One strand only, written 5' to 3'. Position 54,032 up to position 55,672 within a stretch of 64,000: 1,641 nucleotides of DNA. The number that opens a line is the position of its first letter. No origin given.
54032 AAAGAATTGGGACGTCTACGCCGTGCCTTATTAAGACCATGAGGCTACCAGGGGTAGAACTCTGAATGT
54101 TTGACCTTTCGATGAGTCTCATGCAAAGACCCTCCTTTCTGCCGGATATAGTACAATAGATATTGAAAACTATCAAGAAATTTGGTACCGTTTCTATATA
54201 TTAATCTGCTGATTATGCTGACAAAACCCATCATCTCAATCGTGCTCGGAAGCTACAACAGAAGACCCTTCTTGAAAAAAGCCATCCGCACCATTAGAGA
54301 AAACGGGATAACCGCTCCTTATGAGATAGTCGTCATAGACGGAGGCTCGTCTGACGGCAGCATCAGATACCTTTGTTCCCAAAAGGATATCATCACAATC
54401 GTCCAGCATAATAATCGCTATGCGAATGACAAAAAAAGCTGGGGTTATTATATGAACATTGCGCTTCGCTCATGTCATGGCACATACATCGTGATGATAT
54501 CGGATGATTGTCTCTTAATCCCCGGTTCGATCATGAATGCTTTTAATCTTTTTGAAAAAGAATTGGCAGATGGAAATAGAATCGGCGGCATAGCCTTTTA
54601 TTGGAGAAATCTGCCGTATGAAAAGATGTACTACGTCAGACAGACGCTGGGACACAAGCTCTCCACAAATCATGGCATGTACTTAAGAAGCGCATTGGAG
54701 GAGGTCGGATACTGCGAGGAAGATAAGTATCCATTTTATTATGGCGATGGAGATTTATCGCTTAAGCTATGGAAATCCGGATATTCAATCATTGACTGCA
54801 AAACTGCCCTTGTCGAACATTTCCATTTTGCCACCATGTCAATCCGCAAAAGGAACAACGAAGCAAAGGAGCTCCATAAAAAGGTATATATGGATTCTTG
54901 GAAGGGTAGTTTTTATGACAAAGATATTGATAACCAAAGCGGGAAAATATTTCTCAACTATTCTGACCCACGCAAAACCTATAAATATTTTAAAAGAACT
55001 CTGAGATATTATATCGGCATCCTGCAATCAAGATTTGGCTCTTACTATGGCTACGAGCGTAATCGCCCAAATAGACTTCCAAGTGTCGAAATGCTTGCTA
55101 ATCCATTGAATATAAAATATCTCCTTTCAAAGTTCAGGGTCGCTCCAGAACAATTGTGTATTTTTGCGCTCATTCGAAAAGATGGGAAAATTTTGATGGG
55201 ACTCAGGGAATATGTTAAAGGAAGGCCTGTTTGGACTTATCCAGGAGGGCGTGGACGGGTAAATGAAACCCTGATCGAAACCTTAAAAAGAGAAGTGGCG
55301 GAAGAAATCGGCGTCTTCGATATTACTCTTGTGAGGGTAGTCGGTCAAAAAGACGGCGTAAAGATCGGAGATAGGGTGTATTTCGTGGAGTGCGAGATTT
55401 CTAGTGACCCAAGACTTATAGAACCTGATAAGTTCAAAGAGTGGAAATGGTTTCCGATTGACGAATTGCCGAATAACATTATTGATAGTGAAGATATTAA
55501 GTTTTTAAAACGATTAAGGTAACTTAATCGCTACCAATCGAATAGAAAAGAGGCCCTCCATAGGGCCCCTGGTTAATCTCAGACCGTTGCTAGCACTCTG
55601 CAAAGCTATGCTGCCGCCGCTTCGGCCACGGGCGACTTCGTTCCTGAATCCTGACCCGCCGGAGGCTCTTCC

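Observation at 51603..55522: Glycosylation cluster saturated with NUDIX domains, including a GT2-NUDIX fusion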

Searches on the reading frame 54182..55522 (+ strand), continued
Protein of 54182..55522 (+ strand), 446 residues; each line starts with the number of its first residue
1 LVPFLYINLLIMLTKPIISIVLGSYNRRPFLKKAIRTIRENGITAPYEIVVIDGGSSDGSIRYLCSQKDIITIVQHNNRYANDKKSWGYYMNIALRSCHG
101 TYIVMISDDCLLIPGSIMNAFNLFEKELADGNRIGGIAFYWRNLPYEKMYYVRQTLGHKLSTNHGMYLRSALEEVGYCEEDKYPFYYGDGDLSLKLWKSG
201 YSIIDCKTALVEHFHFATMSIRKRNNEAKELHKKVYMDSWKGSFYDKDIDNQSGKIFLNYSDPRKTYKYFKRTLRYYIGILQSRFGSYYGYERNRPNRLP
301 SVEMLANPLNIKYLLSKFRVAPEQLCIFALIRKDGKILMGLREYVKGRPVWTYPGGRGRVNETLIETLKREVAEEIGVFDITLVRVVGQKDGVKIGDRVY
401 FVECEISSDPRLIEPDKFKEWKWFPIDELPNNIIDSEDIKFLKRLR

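Call 43: search_protein_families(library=pfam, proteins=[P0089], max_evalue=0.1)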
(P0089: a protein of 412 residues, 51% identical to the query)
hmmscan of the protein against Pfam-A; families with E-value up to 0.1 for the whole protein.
P0089 (412 aa): 4 families
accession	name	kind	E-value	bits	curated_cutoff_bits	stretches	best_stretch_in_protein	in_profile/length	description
PF00535.33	Glycos_transf_2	-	7e-15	55.8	23.3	1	8-122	1-108/168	Glycosyl transferase family 2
PF13641.12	Glyco_tranf_2_3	-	3.8e-05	24.3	27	1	7-128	3-119/230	Glycosyltransferase like family 2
PF13704.12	Glyco_tranf_2_4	-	0.0031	18.4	27.5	1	15-99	2-78/98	Glycosyl transferase family 2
PF04772.17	Flu_B_M2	-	0.071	13.8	25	0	7-51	53-97/109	Influenza B matrix protein 2 (BM2)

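Call 76: search_protein_families(library=padloc, proteins=[window:54215-55522:+], max_evalue=0.01)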
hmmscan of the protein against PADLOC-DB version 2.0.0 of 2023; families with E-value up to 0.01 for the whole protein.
window:54215-55522:+ (435 aa): 1 family
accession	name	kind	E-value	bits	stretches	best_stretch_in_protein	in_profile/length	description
PDLC04899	PDC-S07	-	3.6e-09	34.4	1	317-434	11-128/135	-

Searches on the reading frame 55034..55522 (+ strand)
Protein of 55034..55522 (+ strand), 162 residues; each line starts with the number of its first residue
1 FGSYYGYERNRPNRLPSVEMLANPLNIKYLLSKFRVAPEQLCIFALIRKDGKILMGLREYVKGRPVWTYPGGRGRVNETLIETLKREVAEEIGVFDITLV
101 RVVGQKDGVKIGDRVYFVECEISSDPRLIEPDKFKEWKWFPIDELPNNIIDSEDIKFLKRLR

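Call 44: search_protein_representatives(protein=window:55034-55522:+)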
Query: 162 residues. Proteins with E-value up to 0.001 (for the whole library): 2299; up to 1e-10: 112; up to 1e-30: 3. The best 150 are listed.
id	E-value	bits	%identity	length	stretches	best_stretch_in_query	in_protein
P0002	8.9e-83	292.3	75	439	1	1-162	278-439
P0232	5.5e-40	153.1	71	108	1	67-162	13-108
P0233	2.7e-31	124.8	49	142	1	40-161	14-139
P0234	5.4e-27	110.8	52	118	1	55-159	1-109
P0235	7.1e-27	110.5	45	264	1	42-152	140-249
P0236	5.1e-25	104.4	47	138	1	38-157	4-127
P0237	8.1e-24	100.5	47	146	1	40-151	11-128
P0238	2.4e-23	99.0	44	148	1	39-155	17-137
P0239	3.1e-23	98.6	44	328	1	41-159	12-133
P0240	3.3e-22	95.3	44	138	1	44-159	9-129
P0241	1.4e-21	93.2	36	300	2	44-152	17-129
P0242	2.0e-21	92.7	44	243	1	40-156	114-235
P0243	1.5e-20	89.8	42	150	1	36-147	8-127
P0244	2.6e-20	89.1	41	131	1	41-160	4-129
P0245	2.7e-20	89.1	35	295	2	43-149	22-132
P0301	1.9e-12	63.5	35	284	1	40-150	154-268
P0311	8.4e-12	61.4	36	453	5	37-80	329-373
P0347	1.4e-10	57.4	35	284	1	33-148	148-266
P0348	1.4e-10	57.4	39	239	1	43-153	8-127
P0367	3.8e-10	56.0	38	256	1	48-151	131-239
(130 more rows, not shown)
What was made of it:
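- Closest known: MutT / NUDT1 / plant NUDX1 group of minimal Nudix hydrolases. Same: Its closest database relatives are 130-150-aa stand-alone proteins (call 44).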

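Call 45: list_cluster_members(proteins=[P0233, P0235, P0236, P0237, P0238, P0239, P0240, P0242, P0243, P0311])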
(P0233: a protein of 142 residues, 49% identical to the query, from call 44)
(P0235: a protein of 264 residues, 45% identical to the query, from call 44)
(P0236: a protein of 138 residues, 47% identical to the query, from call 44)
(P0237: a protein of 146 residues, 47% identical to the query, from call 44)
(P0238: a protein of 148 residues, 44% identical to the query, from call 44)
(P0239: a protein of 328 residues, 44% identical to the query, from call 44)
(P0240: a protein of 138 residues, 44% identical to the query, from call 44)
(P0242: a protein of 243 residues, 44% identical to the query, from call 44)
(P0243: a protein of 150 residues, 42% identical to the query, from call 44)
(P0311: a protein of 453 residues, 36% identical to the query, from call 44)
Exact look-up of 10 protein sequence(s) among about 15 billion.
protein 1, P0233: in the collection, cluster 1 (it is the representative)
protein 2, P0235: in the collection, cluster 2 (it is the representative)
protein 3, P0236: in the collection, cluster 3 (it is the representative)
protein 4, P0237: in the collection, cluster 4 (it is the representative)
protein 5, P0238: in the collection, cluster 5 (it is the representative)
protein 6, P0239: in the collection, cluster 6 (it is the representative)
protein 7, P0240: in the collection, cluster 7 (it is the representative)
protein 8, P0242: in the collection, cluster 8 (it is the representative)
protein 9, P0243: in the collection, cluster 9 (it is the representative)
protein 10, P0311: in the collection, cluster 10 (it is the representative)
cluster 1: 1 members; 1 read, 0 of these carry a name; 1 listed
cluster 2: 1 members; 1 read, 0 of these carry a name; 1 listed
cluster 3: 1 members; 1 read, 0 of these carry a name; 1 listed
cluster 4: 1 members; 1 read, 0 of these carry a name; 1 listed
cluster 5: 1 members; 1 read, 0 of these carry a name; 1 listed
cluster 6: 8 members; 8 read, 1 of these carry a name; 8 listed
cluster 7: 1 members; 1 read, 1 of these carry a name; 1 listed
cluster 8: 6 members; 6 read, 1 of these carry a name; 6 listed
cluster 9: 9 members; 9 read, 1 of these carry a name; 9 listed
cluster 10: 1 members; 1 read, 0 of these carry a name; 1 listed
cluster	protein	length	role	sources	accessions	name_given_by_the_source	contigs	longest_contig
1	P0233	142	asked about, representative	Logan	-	-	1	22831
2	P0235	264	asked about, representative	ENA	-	-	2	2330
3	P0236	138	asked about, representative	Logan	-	-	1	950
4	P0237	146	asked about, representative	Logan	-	-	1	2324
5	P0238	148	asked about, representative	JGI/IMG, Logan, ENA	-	-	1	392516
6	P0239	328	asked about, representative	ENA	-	-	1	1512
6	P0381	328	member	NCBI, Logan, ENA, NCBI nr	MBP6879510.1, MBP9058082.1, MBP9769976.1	MAG: NUDIX domain-containing protein [Candidatus Pacebacteria bacterium] | NUDIX domain-containing protein [Candidatus Paceibacterota bacterium]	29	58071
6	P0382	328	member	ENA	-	-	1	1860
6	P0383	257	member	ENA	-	-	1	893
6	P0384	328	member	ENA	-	-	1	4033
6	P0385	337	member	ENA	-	-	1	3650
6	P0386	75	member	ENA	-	-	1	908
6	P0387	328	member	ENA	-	-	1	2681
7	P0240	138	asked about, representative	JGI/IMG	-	8-oxo-dGTP diphosphatase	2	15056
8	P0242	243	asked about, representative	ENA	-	-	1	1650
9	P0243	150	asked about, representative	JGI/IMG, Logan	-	8-oxo-dGTP pyrophosphatase MutT (NUDIX family)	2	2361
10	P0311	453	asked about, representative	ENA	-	-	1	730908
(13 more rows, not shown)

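Call 46: search_protein_families(library=pfam, proteins=[P0235, P0239, P0242, P0311, P0233, P0241, P0301, P0347, P0367, P0348], max_evalue=0.01)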
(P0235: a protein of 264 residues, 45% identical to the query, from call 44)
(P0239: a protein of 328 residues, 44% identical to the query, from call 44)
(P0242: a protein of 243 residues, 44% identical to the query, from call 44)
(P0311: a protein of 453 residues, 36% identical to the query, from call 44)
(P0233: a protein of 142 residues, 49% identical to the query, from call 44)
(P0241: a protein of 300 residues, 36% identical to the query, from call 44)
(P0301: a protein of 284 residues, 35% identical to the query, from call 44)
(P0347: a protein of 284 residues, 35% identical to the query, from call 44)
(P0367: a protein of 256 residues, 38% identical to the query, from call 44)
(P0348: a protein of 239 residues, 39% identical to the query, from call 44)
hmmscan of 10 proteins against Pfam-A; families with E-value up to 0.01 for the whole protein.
P0235 (264 aa): 3 families
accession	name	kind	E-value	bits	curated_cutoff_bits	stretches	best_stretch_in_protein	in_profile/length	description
PF00293.34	NUDIX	-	1.2e-18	67.9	21.1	1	138-249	3-125/134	NUDIX domain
PF00814.31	TsaD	-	2.8e-17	63.8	24.8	1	32-92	27-87/264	tRNA N6-adenosine threonylcarbamoyltransferase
PF14815.12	NUDIX_4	-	0.0057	16.9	35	0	162-243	25-99/113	NUDIX domain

P0239 (328 aa): 3 families
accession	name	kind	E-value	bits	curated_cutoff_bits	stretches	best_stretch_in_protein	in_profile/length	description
PF00293.34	NUDIX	-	5.9e-19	68.8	21.1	1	13-128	5-126/134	NUDIX domain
PF18734.6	HEPN_AbiU2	-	3.3e-14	53.2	26.8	1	175-308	30-188/193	AbiU2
PF14815.12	NUDIX_4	-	0.0015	18.7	35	1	40-125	25-103/113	NUDIX domain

P0242 (243 aa): 1 family
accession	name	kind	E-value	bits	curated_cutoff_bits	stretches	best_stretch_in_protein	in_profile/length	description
PF00293.34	NUDIX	-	8.2e-22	78.1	21.1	1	118-235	7-129/134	NUDIX domain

P0311 (453 aa): 1 family
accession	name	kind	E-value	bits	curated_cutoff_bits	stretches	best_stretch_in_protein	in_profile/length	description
PF24978.1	Death_Lrrd1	-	0.00046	20.9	27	0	359-387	59-87/89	Lrrd1 death domain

P0233 (142 aa): 2 families
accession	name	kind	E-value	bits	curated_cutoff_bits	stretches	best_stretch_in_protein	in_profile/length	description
PF00293.34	NUDIX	-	5.6e-20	72.2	21.1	1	17-136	5-131/134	NUDIX domain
PF14815.12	NUDIX_4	-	0.00016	21.9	35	1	18-125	2-100/113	NUDIX domain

P0241 (300 aa): 3 families
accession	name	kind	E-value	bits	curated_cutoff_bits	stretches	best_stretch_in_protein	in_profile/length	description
PF00293.34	NUDIX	-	6.7e-46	156.1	21.1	2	164-288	4-133/134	NUDIX domain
PF14815.12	NUDIX_4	-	1.3e-08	35.1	35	1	15-70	1-54/113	NUDIX domain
PF22327.2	Nudt16-like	-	1e-07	32.5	27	0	37-74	32-70/161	U8 snoRNA-decapping enzyme-like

P0301 (284 aa): 3 families
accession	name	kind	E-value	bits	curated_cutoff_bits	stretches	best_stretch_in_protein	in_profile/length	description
PF02502.23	LacAB_rpiB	-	3.2e-44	150.7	24.7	1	3-144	1-138/138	Ribose/Galactose Isomerase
PF00293.34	NUDIX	-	2.1e-24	86.5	21.1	1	154-277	3-133/134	NUDIX domain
PF14815.12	NUDIX_4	-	1.1e-07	32.1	35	1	158-269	3-103/113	NUDIX domain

P0347 (284 aa): 2 families
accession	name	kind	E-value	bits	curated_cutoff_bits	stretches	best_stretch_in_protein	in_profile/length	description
PF00293.34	NUDIX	-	6.1e-18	65.6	21.1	1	155-270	3-126/134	NUDIX domain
PF03473.23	MOSC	-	8e-11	42.5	22.7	1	50-150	9-120/120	MOSC domain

P0367 (256 aa): 2 families
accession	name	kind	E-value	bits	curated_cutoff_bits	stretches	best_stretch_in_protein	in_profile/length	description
PF00293.34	NUDIX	-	4.1e-23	82.3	21.1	1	130-233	16-118/134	NUDIX domain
PF14815.12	NUDIX_4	-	8.1e-05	22.8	35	1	132-233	8-98/113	NUDIX domain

P0348 (239 aa): 3 families
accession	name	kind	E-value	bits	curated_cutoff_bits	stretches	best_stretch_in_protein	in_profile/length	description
PF00293.34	NUDIX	-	7.1e-21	75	21.1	1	5-126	3-126/134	NUDIX domain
PF07866.17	DUF1653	-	8.8e-14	52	23.5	1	150-231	3-61/62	Protein of unknown function (DUF1653)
PF14815.12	NUDIX_4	-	0.0052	17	35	0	9-120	2-99/113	NUDIX domain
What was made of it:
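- Relatives of the fused Nudix are fused to many unrelated partners (call 46), so the fusion may carry little pathway information. The nearest relatives are 130-150-aa stand-alone MutT-like proteins, plus fusions to TsaD-family (PF00814), RpiB, MOSC, AbiU2-HEPN and DUF1653 domains and tandem Nudix (calls 44-46).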

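Call 80: search_solved_structures(query=A7, max_evalue=0.0001, show_alignments=1)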
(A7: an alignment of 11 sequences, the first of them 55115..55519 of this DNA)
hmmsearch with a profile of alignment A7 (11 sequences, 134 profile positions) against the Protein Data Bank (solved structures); distinct sequences matched with E-value up to 0.0001: 24.
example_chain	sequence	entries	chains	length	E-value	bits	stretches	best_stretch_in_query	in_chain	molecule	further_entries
6fl4_A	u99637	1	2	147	1.8e-10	44.3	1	14-122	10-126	Nudix hydrolase 1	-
5gp0_E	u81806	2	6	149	1.8e-10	44.2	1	14-122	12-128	Nudix hydrolase 1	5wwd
6dby_A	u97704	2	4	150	1.9e-10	44.2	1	14-122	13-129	Nudix hydrolase 1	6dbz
4dyw_A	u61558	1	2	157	1e-09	41.8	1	18-127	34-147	MutT/NUDIX family protein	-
5wy6_E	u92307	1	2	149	1.5e-09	41.3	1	14-122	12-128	Nudix hydrolase 1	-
4kyx_A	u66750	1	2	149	3.7e-09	40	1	19-123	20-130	ADP-ribose pyrophosphatase MutT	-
5x1x_A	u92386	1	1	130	2.5e-08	37.3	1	16-131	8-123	Mutator mutT protein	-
3ees_A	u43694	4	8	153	8.4e-07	32.4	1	16-92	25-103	Probable pyrophosphohydrolase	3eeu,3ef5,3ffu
2qjt_B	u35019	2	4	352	1.2e-05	28.7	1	7-68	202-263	Nicotinamide-nucleotide adenylyltransferase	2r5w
3hhj_A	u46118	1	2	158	1.4e-05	28.5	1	17-68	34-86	Mutator mutT protein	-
3gg6_A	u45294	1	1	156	1.5e-05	28.4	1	16-68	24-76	Nucleoside diphosphate-linked moiety X motif 18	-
3id9_A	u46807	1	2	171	2.6e-05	27.6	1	13-118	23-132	MutT/NUDIX family protein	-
2rrk_A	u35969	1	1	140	2.8e-05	27.5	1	16-70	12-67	CTP pyrophosphohydrolase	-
6ypb_A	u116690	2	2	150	3.8e-05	27.1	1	19-123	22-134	Geranyl diphosphate phosphohydrolase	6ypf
5mzf_A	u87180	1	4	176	5e-05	26.6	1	13-119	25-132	MTH1 protein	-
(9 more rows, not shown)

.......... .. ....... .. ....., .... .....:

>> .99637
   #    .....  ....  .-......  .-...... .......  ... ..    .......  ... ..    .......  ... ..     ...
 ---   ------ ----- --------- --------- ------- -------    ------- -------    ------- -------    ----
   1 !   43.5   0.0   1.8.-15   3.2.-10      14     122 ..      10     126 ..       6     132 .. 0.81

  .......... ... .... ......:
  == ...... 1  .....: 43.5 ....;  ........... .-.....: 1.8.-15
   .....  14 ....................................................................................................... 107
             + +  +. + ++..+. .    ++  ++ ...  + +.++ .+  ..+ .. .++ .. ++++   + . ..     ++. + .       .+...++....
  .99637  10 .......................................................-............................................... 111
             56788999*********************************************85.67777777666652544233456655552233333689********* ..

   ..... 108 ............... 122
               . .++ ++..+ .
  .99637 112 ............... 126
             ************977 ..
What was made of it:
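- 55145..55522 (+): C-terminal MutT/NUDX1-like Nudix domain of the fusion, residues about 311-435 plus stop; Nudix box at 55247-55315. Profile against PDB: AtNUDX1 1.8e-10, 4dyw 1e-9, 4kyx 3.7e-9, MutT 2.5e-8 (call 80).
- Closest known: MutT / NUDT1 / plant NUDX1 group of minimal Nudix hydrolases. Same: The fused domain is about 125 aa with a canonical box, and its best profile matches are AtNUDX1, 4dyw and MutT (call 80).
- The best PDB profile hits of the fused domain are AtNUDX1 (E=1.8e-10, nearly full length), and rose geranyl-diphosphate phosphohydrolase 6ypb also hits (call 80). The same hit list contains MutT and other NTPases at similar scores (call 80).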
